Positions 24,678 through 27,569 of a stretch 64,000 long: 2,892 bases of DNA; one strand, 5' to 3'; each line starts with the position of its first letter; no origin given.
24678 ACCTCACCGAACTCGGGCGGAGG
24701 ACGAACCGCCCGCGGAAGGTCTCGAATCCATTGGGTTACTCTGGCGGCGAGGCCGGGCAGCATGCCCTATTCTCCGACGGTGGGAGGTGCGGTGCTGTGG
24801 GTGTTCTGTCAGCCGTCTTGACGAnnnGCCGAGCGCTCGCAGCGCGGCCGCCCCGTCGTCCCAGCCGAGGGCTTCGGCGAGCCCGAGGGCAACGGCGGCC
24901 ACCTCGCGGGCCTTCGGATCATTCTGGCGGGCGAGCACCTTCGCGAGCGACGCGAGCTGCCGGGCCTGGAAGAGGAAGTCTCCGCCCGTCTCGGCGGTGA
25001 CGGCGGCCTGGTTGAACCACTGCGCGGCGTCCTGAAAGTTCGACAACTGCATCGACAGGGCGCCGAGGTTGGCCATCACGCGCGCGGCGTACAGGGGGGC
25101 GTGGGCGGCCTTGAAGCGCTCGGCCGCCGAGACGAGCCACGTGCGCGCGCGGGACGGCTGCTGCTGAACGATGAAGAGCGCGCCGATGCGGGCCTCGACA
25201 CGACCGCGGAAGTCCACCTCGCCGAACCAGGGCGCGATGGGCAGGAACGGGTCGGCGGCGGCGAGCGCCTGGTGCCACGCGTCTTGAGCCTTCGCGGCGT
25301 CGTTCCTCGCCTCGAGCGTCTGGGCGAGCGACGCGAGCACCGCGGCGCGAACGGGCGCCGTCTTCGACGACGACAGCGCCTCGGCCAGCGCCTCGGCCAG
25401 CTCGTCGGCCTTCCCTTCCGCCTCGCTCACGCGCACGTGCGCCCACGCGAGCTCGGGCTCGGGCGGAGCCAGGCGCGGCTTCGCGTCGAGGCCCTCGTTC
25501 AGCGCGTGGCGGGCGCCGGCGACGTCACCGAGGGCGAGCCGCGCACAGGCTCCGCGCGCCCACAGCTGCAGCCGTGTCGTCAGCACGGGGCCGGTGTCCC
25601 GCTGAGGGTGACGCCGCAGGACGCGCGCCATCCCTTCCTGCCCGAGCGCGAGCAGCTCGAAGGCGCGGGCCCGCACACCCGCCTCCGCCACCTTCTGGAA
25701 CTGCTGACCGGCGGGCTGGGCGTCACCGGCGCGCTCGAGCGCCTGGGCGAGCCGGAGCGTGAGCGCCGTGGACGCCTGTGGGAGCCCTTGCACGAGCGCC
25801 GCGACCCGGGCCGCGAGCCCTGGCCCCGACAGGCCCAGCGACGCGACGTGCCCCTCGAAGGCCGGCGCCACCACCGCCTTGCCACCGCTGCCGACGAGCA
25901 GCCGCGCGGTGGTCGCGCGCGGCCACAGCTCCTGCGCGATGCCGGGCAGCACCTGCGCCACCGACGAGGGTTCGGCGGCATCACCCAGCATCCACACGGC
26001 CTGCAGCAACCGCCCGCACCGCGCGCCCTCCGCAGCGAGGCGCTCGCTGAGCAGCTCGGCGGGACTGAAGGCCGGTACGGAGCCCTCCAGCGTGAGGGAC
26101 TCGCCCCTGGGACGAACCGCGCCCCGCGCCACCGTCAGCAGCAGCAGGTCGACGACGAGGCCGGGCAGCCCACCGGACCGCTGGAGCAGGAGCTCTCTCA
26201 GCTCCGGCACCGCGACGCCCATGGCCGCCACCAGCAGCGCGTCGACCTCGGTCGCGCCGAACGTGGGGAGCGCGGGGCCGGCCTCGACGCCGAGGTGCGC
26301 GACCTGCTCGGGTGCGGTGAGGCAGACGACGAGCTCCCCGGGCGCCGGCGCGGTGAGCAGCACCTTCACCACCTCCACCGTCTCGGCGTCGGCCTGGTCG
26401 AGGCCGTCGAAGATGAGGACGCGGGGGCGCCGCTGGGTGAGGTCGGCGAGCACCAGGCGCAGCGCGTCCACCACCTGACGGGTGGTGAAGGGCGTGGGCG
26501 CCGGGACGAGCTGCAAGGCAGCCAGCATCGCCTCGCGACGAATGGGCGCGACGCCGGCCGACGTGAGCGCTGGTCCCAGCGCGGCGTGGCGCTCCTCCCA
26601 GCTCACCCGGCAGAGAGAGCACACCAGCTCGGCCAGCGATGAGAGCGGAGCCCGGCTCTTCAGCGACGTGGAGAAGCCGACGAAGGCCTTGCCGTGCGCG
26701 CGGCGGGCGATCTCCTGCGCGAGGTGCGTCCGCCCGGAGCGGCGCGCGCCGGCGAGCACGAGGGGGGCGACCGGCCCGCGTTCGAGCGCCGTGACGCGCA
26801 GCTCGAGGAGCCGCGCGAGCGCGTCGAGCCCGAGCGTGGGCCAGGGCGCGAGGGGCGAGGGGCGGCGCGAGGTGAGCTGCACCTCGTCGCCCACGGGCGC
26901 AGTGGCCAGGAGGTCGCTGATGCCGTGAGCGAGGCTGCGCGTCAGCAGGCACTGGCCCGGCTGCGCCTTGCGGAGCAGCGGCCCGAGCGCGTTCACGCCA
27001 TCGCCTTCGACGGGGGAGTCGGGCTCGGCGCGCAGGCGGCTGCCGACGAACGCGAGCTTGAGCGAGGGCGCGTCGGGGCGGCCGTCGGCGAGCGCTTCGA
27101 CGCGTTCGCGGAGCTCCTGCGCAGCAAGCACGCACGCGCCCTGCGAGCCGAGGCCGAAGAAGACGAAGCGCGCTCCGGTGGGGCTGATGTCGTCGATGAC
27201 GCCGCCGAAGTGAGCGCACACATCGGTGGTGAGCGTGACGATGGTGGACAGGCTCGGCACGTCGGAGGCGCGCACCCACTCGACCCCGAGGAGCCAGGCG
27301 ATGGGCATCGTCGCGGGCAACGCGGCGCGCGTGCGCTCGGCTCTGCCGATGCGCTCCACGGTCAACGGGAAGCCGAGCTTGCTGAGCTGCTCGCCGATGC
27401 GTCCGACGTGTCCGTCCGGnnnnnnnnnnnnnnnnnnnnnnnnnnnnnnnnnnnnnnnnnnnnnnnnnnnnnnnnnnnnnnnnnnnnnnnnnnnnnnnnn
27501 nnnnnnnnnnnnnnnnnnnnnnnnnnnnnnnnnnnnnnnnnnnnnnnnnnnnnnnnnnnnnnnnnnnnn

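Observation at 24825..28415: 1196-aa PilZ-like / repeat-linker / cyclase-like / STAND NTPase / TPR protein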

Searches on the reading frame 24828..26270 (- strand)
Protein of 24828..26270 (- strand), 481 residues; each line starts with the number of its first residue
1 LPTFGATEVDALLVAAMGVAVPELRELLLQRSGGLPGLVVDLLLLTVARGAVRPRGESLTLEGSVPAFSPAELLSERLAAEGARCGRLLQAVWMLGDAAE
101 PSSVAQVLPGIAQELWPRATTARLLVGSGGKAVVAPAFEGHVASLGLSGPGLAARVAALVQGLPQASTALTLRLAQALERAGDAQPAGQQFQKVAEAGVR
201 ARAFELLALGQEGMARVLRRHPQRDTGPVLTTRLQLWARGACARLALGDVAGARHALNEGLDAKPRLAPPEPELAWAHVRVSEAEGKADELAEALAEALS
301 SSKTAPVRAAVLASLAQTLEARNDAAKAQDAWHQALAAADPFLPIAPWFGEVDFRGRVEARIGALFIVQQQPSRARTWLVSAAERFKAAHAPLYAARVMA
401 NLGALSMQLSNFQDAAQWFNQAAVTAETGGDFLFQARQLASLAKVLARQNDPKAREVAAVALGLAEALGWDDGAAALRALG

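Call 6: search_protein_families(library=pfam, proteins=[window:24828-26270:-], max_evalue=10)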
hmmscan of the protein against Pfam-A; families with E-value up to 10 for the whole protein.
seq(481 aa): 7 families
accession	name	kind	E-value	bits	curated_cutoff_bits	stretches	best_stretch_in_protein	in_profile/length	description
PF07719.23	TPR_2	-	0.0017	18.8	27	2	396-423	1-28/34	Tetratricopeptide repeat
PF13424.12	TPR_12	-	0.0041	17.7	30.1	1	361-422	8-71/77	Tetratricopeptide repeat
PF00515.34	TPR_1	-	0.34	11.2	27.8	1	396-422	1-27/34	Tetratricopeptide repeat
PF13181.12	TPR_8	-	0.37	11.5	25.7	0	396-422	1-27/34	Tetratricopeptide repeat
PF18301.6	preATP-grasp_3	-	0.59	10.8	26.3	1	317-351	19-52/76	pre ATP-grasp 3 domain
PF07704.17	PSK_trans_fac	-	0.88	11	28.3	1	287-331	9-54/82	Rv0623-like transcription factor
PF13174.12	TPR_6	-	2.1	9.6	26.3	1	172-196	4-28/33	Tetratricopeptide repeat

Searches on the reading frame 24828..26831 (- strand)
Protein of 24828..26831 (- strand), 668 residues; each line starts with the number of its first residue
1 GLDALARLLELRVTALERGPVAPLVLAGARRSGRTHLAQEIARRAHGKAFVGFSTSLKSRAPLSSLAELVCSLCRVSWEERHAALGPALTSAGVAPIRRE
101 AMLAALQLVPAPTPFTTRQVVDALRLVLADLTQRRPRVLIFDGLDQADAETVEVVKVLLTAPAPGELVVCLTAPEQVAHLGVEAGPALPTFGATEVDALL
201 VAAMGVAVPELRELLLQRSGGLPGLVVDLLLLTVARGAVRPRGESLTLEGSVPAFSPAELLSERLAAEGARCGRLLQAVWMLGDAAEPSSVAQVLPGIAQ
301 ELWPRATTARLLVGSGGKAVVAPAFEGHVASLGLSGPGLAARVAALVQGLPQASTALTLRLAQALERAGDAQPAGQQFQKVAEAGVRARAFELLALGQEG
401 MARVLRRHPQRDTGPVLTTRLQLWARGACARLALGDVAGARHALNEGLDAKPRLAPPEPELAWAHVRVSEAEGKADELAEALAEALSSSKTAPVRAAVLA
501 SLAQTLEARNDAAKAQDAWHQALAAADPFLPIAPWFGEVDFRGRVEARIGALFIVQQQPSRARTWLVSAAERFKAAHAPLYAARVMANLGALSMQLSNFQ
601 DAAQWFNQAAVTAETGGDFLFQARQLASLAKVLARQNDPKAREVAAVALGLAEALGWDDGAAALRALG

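Call 35: search_solved_structures(query=window:24828-26831:-, max_evalue=1, show_alignments=2)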
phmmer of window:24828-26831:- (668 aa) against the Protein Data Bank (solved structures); distinct sequences matched with E-value up to 1: 0.

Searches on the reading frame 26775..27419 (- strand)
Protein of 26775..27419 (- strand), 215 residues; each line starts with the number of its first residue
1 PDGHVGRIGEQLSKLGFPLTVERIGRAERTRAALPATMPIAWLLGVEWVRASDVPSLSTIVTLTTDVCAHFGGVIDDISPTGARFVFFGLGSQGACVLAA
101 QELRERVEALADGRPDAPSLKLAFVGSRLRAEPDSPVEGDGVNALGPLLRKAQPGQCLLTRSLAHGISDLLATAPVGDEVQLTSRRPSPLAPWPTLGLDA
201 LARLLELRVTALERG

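Call 6: search_protein_families(library=pfam, proteins=[window:26775-27419:-], max_evalue=10)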
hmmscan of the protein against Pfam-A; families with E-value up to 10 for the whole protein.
seq(215 aa): 0 families

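Call 15: search_solved_structures(query=A2, max_evalue=10, show_alignments=3)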
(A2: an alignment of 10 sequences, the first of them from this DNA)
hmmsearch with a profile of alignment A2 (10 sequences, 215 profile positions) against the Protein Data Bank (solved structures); distinct sequences matched with E-value up to 10: 4.
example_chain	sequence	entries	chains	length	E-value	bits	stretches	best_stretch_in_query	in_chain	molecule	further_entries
5tou_C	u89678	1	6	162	0.44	13.2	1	80-139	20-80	Phycocyanin alpha-1 subunit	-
1j8y_F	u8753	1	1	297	0.5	13.1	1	53-92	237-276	SIGNAL RECOGNITION 54 KDA PROTEIN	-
1j8m_F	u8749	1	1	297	0.51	13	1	53-92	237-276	SIGNAL RECOGNITION 54 KDA PROTEIN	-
2w01_A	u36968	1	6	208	0.71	12.6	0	63-100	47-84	ADENYLATE CYCLASE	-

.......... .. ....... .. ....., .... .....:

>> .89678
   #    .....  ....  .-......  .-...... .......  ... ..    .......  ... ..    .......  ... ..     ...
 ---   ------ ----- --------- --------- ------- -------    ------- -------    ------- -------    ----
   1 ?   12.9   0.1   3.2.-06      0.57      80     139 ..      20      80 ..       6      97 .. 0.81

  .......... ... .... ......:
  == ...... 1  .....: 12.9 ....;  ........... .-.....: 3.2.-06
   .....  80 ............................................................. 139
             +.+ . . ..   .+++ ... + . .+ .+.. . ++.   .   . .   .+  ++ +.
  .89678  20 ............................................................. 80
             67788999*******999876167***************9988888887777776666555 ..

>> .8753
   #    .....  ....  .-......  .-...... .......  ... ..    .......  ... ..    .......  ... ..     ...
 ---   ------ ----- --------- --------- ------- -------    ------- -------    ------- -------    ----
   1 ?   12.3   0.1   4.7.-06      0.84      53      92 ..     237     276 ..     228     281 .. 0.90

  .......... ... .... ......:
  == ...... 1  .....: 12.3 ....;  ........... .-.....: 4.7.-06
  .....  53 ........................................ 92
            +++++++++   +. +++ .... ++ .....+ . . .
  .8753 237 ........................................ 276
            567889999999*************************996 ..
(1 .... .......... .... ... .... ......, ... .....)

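Call 18: find_homologous_proteins(query=A2, max_evalue=0.01)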
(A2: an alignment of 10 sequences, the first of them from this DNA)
Query A2 (10 sequences): 8000 candidates shared short words with the query, none scored E <= 0.01.

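Call 27: predict_structure(alignment_id=A2)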
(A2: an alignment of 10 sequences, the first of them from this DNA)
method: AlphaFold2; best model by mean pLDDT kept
length: 215 residues; sequences in the alignment: 10
mean_pLDDT: 75.4   pTM: 0.72
mean pLDDT of the five models: 75.4, 74.9, 72.8, 70.1, 52.0
residues with pLDDT >= 90: 51; 70-90: 103; 50-70: 22; < 50: 39
segments of 3 or more residues with pLDDT < 50: 161-197
pLDDT, mean of each block of 10 residues (from residue 1): 70 79 87 88 92 85 92 93 92 85 85 81 89 88 87 78 37 35 35 47 66 58
secondary structure, 60 per line:
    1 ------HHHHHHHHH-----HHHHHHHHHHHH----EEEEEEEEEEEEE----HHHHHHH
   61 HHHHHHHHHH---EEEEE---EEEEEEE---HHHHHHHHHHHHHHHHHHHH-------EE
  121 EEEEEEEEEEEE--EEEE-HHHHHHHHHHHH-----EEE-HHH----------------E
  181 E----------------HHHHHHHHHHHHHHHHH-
elements in order: H7-15 H21-32 E37-49 H54-70 E74-78 E82-88 H92-111 E119-132 E135-138 H140-151 E157-159 H198-214

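Call 32: fold_search(model_id=the predicted structure, library=pdb)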
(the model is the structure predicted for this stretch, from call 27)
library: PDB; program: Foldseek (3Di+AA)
matches with E <= 10: 1214; with E <= 0.001: 165
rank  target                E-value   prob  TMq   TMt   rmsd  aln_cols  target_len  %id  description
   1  6fht_A                3.8e-08  1.00  0.47  0.17   7.0       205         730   16  Crystal structure of an artificial phytochrome regulated adenylate/guanylate cyclase in its dark adapted Pr form (released 2018-04-18)
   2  7yzk_A                1.3e-07  1.00  0.50  0.30   6.8       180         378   17  Structure of Mycobacterium tuberculosis adenylyl cyclase Rv1625c / Cya (released 2022-08-31)
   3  5oyh_M                2.2e-07  1.00  0.51  0.59   6.2       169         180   12  crystal structure of the catalytic core of a rhodopsin-guanylyl cyclase with converted specificity in complex with ATP (released 2018-06-06)
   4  7r65_A                2.7e-07  1.00  0.49  0.47   5.1       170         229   14  Crystal structure of a bacterial cyclic UMP synthase from Burkholderia cepacia LK29 (released 2021-10-13)
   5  6fht_B                3.1e-07  1.00  0.44  0.16   7.7       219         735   18  Crystal structure of an artificial phytochrome regulated adenylate/guanylate cyclase in its dark adapted Pr form (released 2018-04-18)
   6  4wp8_B                3.3e-07  1.00  0.54  0.69   5.0       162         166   14  Crystal structure of Adenylyl cyclase Ma1120 from Mycobacterium Avium in complex with 2'5'-DD-3'-ATP and Manganese ion (released 2015-09-02)
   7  2w01_B                3.3e-07  1.00  0.43  0.46   6.5       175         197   16  Crystal structure of the guanylyl cyclase Cya2 (released 2008-09-30)
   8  7yz9_A                3.5e-07  1.00  0.50  0.59   3.8       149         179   17  Structure of catalytic domain of Rv1625c bound to nanobody NB4 (released 2022-08-31)
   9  2w01_A                4.2e-07  1.00  0.40  0.42   7.2       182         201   18  Crystal structure of the guanylyl cyclase Cya2 (released 2008-09-30)
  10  5o5k_A                5.4e-07  1.00  0.50  0.50   6.8       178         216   15  X-ray structure of a bacterial adenylyl cyclase soluble domain (released 2017-11-01)
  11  2w01_D                5.8e-07  1.00  0.45  0.48   4.9       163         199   15  Crystal structure of the guanylyl cyclase Cya2 (released 2008-09-30)
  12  7pdd_A                6.6e-07  1.00  0.54  0.27   8.2       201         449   10  Focus refinement of soluble domain of Adenylyl cyclase 9 in complex with DARPin C4 and MANT-GTP (released 2022-01-19)
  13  2w01_C                7.0e-07  1.00  0.43  0.46   6.4       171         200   16  Crystal structure of the guanylyl cyclase Cya2 (released 2008-09-30)
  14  5d0h_A                7.5e-07  1.00  0.49  0.63   3.5       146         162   15  Crystal Structure of triple mutant (KDA to EGY) of an adenylyl cyclase Ma1120 from Mycobacterium avium in complex with (released 2016-08-10)
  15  5oyh_K                7.5e-07  1.00  0.52  0.59   4.2       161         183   14  crystal structure of the catalytic core of a rhodopsin-guanylyl cyclase with converted specificity in complex with ATP (released 2018-06-06)
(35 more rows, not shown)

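Call 69: search_solved_structures(query=A2, max_evalue=10, show_alignments=5)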
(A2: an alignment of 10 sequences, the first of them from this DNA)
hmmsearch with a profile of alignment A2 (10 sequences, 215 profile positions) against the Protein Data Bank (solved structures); distinct sequences matched with E-value up to 10: 4.
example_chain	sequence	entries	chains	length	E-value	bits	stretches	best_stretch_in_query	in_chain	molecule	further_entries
5tou_C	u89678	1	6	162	0.44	13.2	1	80-139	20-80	Phycocyanin alpha-1 subunit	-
1j8y_F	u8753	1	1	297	0.5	13.1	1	53-92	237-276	SIGNAL RECOGNITION 54 KDA PROTEIN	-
1j8m_F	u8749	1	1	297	0.51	13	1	53-92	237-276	SIGNAL RECOGNITION 54 KDA PROTEIN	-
2w01_A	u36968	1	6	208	0.71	12.6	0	63-100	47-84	ADENYLATE CYCLASE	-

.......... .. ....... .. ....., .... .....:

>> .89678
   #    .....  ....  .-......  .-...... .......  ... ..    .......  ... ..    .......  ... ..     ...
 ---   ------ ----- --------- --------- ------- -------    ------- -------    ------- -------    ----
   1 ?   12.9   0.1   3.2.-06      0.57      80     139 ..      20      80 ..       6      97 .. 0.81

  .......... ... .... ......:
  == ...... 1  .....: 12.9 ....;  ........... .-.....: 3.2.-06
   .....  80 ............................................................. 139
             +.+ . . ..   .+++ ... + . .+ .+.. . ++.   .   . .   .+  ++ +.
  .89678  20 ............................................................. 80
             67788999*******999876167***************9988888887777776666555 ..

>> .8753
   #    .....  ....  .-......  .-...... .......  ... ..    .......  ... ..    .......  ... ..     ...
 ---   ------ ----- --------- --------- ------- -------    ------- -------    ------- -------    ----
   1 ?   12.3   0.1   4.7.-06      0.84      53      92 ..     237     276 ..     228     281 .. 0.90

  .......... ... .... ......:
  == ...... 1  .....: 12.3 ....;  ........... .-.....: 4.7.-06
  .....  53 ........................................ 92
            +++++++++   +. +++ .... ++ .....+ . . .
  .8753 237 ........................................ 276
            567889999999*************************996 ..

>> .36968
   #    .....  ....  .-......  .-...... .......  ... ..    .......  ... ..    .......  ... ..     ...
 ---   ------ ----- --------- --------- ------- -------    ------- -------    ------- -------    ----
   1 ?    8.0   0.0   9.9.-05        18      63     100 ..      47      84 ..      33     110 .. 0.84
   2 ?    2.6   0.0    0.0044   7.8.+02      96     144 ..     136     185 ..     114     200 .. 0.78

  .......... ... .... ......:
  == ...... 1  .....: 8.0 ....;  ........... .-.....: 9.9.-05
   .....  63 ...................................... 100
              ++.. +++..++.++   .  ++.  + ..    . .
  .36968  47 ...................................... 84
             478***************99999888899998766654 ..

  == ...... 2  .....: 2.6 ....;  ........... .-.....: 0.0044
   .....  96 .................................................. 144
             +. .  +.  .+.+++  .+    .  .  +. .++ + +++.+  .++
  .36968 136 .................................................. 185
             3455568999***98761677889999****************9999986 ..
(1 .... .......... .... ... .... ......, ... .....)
